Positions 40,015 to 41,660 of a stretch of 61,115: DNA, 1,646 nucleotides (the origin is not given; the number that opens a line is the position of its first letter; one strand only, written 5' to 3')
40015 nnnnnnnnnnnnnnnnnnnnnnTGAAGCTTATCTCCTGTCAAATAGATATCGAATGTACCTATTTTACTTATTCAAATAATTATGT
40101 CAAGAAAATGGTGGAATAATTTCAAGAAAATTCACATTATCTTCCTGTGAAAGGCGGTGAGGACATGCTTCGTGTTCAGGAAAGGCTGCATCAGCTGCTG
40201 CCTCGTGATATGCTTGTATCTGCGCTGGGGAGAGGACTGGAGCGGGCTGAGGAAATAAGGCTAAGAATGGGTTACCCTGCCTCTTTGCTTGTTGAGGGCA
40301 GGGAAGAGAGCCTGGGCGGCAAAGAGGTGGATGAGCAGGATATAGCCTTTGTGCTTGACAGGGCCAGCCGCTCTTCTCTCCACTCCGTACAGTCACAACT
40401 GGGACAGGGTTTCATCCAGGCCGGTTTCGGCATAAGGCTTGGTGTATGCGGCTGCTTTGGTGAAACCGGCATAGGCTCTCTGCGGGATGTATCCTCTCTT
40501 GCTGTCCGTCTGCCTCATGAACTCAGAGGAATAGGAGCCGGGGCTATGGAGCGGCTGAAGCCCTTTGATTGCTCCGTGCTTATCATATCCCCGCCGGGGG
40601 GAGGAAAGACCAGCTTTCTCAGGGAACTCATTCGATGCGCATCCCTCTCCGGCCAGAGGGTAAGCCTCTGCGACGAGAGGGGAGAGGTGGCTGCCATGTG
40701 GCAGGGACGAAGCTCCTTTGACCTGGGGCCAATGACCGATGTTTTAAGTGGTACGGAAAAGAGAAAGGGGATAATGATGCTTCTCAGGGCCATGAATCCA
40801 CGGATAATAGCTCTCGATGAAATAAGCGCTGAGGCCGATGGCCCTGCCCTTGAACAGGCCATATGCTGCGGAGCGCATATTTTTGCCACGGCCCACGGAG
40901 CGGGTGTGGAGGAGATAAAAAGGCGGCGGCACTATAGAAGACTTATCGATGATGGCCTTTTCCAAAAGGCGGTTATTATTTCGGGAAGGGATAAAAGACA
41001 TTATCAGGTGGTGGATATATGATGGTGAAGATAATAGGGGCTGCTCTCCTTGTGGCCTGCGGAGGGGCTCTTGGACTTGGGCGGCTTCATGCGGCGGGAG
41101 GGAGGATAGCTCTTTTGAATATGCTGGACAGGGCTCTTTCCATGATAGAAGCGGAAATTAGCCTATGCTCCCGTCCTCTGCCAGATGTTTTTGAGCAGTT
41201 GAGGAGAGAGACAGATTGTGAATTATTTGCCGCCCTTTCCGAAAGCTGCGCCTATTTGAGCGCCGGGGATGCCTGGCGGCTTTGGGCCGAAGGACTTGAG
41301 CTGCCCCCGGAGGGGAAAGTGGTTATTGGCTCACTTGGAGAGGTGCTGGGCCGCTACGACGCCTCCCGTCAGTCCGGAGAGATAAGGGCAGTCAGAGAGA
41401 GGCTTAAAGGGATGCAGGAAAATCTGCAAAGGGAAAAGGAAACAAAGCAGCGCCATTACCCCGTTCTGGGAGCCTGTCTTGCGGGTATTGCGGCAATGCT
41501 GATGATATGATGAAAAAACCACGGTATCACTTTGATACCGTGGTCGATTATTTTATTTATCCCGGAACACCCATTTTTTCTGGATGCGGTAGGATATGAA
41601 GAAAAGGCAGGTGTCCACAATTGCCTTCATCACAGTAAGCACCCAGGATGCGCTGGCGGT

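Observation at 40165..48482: spoIIIA operon is split by an opposite-strand cassette between spoIIIAB and spoIIIAC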

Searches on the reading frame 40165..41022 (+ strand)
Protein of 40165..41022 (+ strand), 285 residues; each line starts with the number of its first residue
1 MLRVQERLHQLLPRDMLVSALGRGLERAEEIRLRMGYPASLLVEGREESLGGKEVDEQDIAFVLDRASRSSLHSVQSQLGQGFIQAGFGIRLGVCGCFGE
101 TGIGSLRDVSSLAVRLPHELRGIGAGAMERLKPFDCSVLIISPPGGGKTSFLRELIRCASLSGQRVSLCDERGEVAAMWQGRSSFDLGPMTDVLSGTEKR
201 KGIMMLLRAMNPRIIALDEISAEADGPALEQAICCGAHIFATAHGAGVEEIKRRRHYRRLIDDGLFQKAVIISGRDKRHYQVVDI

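Call 3: search_protein_families(library=pfam, proteins=[window:40165-41022:+], max_evalue=0.01)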
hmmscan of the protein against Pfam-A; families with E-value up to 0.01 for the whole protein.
window:40165-41022:+ (285 aa): 2 families
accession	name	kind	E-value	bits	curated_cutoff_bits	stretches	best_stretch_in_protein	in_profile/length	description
PF19568.5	Spore_III_AA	-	1.2e-53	182.7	27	1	24-276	25-290/306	Sporulation stage III, protein AA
PF00004.35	AAA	-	0.0034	18.3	21.2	1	138-222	1-68/131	ATPase family associated with various cellular activities (AAA)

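Call 4: search_protein_families(library=ncbifam, proteins=[window:40165-41022:+], max_evalue=0.01)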
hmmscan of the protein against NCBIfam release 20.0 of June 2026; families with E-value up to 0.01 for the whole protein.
window:40165-41022:+ (285 aa): 1 family
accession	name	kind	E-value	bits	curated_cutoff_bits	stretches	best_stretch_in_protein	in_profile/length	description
TIGR02858.1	spore_III_AA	equivalog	1.8e-51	175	281.3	1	29-276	1-261/272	stage III sporulation protein AA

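Call 9: find_related_loci(query=window:40165-41022:+, collection=genome_contigs, flank=10000)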
Query window:40165-41022:+ (285 aa) in genome_contigs; peptide patterns used: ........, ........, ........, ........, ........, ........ (x = any residue, [..] = any of these).
110 stretches matched a pattern; 7 encode a relative of the query (tblastn E <= 1e-3); 7 distinct loci.
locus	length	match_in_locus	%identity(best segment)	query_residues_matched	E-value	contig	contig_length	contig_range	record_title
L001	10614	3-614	69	82-285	5e-94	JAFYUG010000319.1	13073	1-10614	MAG: Oscillospiraceae bacterium isolate RGIG7427 Water_buffalos_Colon-1__c794609, whole genome shotgun sequence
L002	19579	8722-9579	43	10-282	6e-64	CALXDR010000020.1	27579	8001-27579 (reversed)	MAG: uncultured Oscillospiraceae bacterium isolate BRZ_EC__bin34 genome assembly, contig: BRZ_EC__NODE_2465_length_27579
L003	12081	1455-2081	26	30-251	4e-12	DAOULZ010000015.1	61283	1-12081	MAG TPA_asm: Dehalococcoidales bacterium isolate W31_71 k127_71653, whole genome shotgun sequence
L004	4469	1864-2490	27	30-251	1e-11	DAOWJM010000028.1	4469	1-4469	MAG TPA_asm: Dehalococcoidia bacterium isolate CSMAG_2069 CSMAG_2069_k141_636878_length_4469_cov_97.4991, whole genome s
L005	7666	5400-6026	26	30-251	6e-11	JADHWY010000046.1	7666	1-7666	MAG: Dehalococcoidales bacterium isolate BS750m-G39 BS-750m-C19304, whole genome shotgun sequence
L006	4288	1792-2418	25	30-251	5e-11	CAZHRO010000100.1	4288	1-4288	MAG TPA_asm: uncultured Dehalococcoidales bacterium isolate binchicken_co19_471 genome assembly, contig: NODE_37053_leng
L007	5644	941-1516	26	47-251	2e-9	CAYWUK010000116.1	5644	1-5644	MAG TPA_asm: uncultured Dehalococcoidaceae bacterium isolate binchicken_co178_187 genome assembly, contig: NODE_16523_le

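Call 57: find_homologous_proteins(query=window:40165-41022:+, max_evalue=1e-30)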
Query window:40165-41022:+ (285 aa): 1265 proteins with E <= 1e-30 among 3178 candidates; the best 120 are listed.
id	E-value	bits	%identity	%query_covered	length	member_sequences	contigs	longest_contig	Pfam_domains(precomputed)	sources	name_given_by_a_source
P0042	5.4e-182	621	100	100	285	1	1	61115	PF19568.6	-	-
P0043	4.5e-127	441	71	99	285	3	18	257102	PF19568.6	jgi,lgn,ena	-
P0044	2.7e-118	412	67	100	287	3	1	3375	PF19568.6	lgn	-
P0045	2.2e-115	403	69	100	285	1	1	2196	PF19568.6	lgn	-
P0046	1.0e-113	397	67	100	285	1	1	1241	PF19568.6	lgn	-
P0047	8.3e-113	394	63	100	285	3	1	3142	PF19568.6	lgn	-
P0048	1.5e-111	390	66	100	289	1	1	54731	PF00004.36,PF19568.6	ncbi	-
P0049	2.4e-109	383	63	100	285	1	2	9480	PF19568.6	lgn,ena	-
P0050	5.9e-108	378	66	100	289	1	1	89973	PF19568.6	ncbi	-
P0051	1.1e-102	361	63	100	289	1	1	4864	PF00004.36,PF19568.6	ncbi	-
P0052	1.3e-102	361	63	100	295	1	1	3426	PF00004.36,PF19568.6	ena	-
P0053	6.0e-101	355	65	92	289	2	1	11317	PF19568.6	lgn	-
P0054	1.2e-99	351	66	88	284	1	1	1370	PF19568.6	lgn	-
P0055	8.1e-99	348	58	99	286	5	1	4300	PF19568.6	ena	-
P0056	8.6e-98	345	61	98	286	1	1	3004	PF19568.6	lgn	-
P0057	1.6e-97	344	63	87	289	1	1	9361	PF19568.6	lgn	-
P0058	8.3e-97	342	63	91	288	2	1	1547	PF19568.6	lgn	-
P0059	4.1e-96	340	59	98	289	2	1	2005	PF19568.6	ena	-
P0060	2.6e-95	337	62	97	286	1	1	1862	PF19568.6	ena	-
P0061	4.9e-94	333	64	91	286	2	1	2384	PF19568.6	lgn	-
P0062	3.8e-92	326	63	91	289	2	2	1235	PF19568.6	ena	-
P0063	1.4e-91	325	59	100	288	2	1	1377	PF19568.6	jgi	-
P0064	9.1e-89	315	58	89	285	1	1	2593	PF19568.6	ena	-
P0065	1.1e-88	315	60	90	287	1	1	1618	PF00437.27,PF19568.6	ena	-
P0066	2.2e-88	314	57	92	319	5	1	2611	PF19568.6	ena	-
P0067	1.2e-87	312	69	72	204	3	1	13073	PF19568.6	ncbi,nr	ncbi:MAG: stage III sporulation protein AB, partial [Oscillospiraceae bacterium]|nr:stage III sporul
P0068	2.4e-86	307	55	96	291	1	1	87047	PF00437.27,PF19568.6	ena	-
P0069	4.1e-86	307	55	97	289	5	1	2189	PF19568.6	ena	-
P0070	5.3e-86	306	53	98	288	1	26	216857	PF19568.6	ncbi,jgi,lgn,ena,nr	ncbi:MAG: stage III sporulation protein AB [Ruminococcaceae bacterium]|nr:stage III sporulation prot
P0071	5.5e-86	306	59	97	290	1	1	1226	PF19568.6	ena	-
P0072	6.2e-86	306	54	98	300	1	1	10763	PF19568.6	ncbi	-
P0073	1.3e-84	302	54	92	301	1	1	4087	PF19568.6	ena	-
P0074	4.4e-84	300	55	91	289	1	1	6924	PF19568.6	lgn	-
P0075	7.6e-84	299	59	91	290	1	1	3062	PF19568.6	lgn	-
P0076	4.2e-83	297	54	97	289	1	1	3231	PF19568.6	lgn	-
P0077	3.1e-82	294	56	96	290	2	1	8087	PF19568.6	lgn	-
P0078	1.5e-81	292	55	96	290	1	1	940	PF00437.27,PF19568.6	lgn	-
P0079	1.8e-80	288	54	97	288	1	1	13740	PF19568.6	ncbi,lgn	-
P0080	1.3e-76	276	51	98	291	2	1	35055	PF19568.6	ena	-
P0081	6.6e-75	270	51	90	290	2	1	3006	PF00437.27,PF19568.6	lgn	-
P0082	8.3e-74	266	48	100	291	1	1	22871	PF19568.6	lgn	-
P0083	2.6e-73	265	51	91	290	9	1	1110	PF19568.6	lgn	-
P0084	6.4e-73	263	49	95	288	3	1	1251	PF19568.6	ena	-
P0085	9.1e-73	263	51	90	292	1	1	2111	PF19568.6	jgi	jgi:stage III sporulation protein AA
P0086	1.3e-72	262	50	95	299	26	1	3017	PF00437.27,PF19568.6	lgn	-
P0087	1.4e-72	262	51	91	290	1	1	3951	PF19568.6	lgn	-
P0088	2.9e-72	261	49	96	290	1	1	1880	PF19568.6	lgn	-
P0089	5.6e-72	260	51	89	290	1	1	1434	PF19568.6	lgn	-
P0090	1.1e-71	259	50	91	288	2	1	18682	PF19568.6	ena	-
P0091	1.4e-71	259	51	90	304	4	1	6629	PF00437.27,PF19568.6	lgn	-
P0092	1.5e-71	259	48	98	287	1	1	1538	PF19568.6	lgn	-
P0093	1.5e-71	259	49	95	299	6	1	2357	PF19568.6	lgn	-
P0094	1.6e-71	259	47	96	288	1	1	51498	PF10412.16,PF00437.27,PF19568.6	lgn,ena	-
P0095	1.8e-71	259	46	99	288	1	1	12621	PF10412.16,PF00437.27,PF19568.6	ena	-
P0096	2.0e-71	259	50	96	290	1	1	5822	PF00437.27,PF19568.6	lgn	-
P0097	2.0e-71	259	47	96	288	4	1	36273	PF10412.16,PF00437.27,PF19568.6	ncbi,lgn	-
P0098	9.9e-71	256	48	96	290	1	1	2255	PF19568.6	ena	-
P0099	1.2e-70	256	49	95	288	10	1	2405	PF19568.6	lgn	-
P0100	2.3e-70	255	51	90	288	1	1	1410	PF19568.6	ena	-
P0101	3.1e-70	255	52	91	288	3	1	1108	PF19568.6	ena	-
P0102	5.2e-70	254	48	95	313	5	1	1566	PF19568.6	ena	-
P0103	8.7e-70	253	49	95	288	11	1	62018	PF00437.27,PF00004.36,PF19568.6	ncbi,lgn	-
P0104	8.9e-70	253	52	91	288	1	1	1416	PF19568.6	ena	-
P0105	1.3e-69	253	48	91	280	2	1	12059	PF19568.6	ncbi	-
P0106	2.2e-69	252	49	95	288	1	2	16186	PF19568.6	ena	-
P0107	3.8e-69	251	49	95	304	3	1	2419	PF19568.6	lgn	-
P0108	1.0e-68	250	49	96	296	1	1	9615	PF00437.27,PF19568.6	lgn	-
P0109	1.7e-68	249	47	97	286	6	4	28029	PF19568.6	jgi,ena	-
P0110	1.8e-68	249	50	90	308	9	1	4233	PF19568.6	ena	-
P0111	2.7e-68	248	49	95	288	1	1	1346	PF19568.6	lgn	-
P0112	2.9e-68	248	47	98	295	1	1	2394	PF19568.6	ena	-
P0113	5.9e-68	247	49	95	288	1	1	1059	PF19568.6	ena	-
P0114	6.1e-68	247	49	95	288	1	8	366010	PF19568.6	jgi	jgi:stage III sporulation protein AA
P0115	8.2e-68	247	48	95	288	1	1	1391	PF19568.6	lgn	-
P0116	8.3e-68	247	49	95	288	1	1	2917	PF19568.6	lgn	-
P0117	1.1e-67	246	48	96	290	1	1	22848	PF00437.27,PF19568.6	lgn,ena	-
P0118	1.2e-67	246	48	91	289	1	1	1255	PF19568.6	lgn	-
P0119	1.6e-67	246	48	95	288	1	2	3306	PF19568.6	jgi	jgi:stage III sporulation protein AA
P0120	2.5e-67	245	48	95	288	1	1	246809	PF19568.6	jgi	jgi:stage III sporulation protein AA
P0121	2.6e-67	245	50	90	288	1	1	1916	PF19568.6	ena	-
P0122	3.2e-67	245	48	95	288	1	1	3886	PF19568.6,PF20720.4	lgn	-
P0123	3.6e-67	245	48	95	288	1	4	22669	PF19568.6,PF20720.4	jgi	jgi:stage III sporulation protein AA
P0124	4.1e-67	244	49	91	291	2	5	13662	PF19568.6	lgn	-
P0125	6.2e-67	244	48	95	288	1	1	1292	PF19568.6,PF20720.4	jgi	jgi:stage III sporulation protein AA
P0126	1.0e-66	243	46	98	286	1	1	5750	PF19568.6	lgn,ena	-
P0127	1.2e-66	243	51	91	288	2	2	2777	PF19568.6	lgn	-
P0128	1.2e-66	243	49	96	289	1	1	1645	PF19568.6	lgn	-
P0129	1.4e-66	243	47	96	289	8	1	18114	PF19568.6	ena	-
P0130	1.7e-66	242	46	96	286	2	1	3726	PF19568.6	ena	-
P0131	3.6e-66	241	52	90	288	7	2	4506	PF19568.6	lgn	-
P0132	3.7e-66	241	47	95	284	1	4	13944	PF00437.27,PF19568.6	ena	-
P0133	3.8e-66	241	49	90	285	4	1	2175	PF19568.6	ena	-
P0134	4.8e-66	241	48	92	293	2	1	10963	PF19568.6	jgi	-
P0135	5.0e-66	241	48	95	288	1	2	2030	PF19568.6,PF13191.13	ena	-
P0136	9.8e-66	240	45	97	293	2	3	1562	PF19568.6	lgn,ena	-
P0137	1.1e-65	240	50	90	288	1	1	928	PF19568.6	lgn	-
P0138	1.1e-65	240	50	89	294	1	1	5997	PF00004.36,PF19568.6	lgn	-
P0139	1.2e-65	240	48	91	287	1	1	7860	PF19568.6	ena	-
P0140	1.3e-65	240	49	96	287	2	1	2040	PF19568.6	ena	-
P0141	1.6e-65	239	44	97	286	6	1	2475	PF19568.6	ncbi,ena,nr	ncbi:MAG: stage III sporulation protein AB [Oscillospiraceae bacterium]|nr:stage III sporulation pro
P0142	2.1e-65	239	48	95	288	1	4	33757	PF19568.6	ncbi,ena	-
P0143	2.3e-65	239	49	90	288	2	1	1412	PF19568.6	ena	-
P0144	2.7e-65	238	46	99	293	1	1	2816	PF19568.6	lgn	-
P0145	3.2e-65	238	50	90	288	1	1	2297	PF19568.6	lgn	-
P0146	3.7e-65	238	49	87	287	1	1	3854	PF19568.6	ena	-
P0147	4.3e-65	238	47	97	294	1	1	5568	PF19568.6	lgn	-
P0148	7.1e-65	237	48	90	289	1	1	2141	PF19568.6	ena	-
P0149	8.0e-65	237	49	91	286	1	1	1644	PF19568.6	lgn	-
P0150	1.5e-64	236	46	98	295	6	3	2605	PF19568.6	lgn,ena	-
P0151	2.6e-64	235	44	98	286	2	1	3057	PF13604.13,PF19568.6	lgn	-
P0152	2.8e-64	235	49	90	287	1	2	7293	PF19568.6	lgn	-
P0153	3.6e-64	235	45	95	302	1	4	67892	PF19568.6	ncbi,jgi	ncbi:MAG: stage III sporulation protein AB [Oscillospiraceae bacterium]|jgi:stage III sporulation pr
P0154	5.5e-64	234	46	99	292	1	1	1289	PF19568.6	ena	-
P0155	7.5e-64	234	48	91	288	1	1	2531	PF19568.6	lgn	-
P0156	9.2e-64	233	48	89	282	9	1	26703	PF19568.6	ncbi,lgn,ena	-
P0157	1.3e-63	233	47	95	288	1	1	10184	PF19568.6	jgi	-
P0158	2.5e-63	232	47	90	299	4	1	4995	PF19568.6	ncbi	-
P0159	2.6e-63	232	48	93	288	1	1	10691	PF19568.6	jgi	-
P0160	3.0e-63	232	45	98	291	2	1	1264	PF19568.6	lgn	-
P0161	3.3e-63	232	45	98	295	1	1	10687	PF19568.6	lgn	-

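Call 58: find_encoding_contigs(protein=P0080, flank=8000, max_places=1)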
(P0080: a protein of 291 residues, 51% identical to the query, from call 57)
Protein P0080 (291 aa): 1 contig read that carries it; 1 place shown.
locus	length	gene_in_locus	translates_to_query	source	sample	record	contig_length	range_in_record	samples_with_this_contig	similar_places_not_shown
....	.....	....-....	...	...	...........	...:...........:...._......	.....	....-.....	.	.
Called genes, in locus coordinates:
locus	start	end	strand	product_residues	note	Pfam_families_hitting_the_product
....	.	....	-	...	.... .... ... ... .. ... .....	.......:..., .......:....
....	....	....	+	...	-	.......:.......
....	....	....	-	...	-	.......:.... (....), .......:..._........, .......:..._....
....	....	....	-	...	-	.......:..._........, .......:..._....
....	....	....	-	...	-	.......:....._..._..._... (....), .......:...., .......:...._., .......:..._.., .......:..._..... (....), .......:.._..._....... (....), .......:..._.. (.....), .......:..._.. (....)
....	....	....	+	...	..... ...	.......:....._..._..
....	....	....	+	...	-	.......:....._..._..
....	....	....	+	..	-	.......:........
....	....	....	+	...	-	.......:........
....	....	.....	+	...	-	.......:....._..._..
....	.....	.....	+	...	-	-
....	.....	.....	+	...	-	-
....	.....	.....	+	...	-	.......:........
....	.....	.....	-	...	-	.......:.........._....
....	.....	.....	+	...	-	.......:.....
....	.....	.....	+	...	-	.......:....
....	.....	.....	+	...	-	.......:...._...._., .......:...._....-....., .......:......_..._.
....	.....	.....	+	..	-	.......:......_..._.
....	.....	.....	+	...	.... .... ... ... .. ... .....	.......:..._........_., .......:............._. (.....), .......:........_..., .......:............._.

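Call 59: find_encoding_contigs(protein=P0114, flank=8000, max_places=1)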
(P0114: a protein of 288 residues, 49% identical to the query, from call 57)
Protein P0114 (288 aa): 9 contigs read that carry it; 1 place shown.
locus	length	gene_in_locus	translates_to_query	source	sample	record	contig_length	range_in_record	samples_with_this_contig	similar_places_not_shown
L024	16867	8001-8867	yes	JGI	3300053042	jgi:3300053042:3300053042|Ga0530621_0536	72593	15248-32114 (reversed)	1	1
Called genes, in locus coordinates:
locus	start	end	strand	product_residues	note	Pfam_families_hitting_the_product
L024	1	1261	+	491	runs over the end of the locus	PF12673:SipL (faint)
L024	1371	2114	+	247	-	PF20772:TACO1_YebC_N, PF01709:Transcrip_reg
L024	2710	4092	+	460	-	PF08245:Mur_ligase_M, PF02875:Mur_ligase_C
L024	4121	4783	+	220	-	PF09560:Spore_YunB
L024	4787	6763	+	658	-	PF22745:Nlig-Ia, PF01653:DNA_ligase_aden, PF03120:OB_DNA_ligase, PF12826:HHH_2 (faint), PF00533:BRCT, PF12738:PTCB-BRCT (weak)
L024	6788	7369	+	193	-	-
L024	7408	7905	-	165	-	-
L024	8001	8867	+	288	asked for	PF19568:Spore_III_AA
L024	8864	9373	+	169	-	PF09548:Spore_III_AB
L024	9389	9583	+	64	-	PF06686:SpoIIIAC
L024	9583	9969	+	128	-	PF06686:SpoIIIAC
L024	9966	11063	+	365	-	PF09546:Spore_III_AE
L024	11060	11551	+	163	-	-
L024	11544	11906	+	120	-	-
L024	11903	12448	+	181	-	PF12685:SpoIIIAH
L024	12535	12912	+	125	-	PF03780:Asp23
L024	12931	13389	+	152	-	PF01029:NusB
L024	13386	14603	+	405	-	PF13742:tRNA_anti_2, PF01336:tRNA_anti-codon, PF02601:Exonuc_VII_L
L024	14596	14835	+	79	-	PF02609:Exonuc_VII_S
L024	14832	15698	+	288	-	PF00348:polyprenyl_synt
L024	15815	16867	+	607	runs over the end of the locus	PF13292:DXP_synthase_N, PF00456:Transketolase_N (faint), PF02779:Transket_pyr, PF02780:Transketolase_C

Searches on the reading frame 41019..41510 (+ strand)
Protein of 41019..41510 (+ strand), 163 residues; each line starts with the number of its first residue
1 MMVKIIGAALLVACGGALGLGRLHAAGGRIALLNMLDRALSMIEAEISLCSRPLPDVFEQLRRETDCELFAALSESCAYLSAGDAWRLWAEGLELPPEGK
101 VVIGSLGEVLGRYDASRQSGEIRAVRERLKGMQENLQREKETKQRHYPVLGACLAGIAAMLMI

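Call 3: search_protein_families(library=pfam, proteins=[window:41019-41510:+], max_evalue=0.01)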
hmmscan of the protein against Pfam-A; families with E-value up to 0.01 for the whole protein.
window:41019-41510:+ (163 aa): 1 family
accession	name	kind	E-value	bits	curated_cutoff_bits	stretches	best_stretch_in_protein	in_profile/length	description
PF09548.15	Spore_III_AB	-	5.1e-24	85.6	32.5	1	4-162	1-168/170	Stage III sporulation protein AB (spore_III_AB)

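Call 4: search_protein_families(library=ncbifam, proteins=[window:41019-41510:+], max_evalue=0.01)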
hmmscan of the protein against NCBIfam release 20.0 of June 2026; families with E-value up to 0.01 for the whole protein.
window:41019-41510:+ (163 aa): 1 family
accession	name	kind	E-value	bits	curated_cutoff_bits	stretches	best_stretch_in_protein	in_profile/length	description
TIGR02833.1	spore_III_AB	equivalog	3.6e-10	40.1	146.5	1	4-162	1-168/170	stage III sporulation protein SpoIIIAB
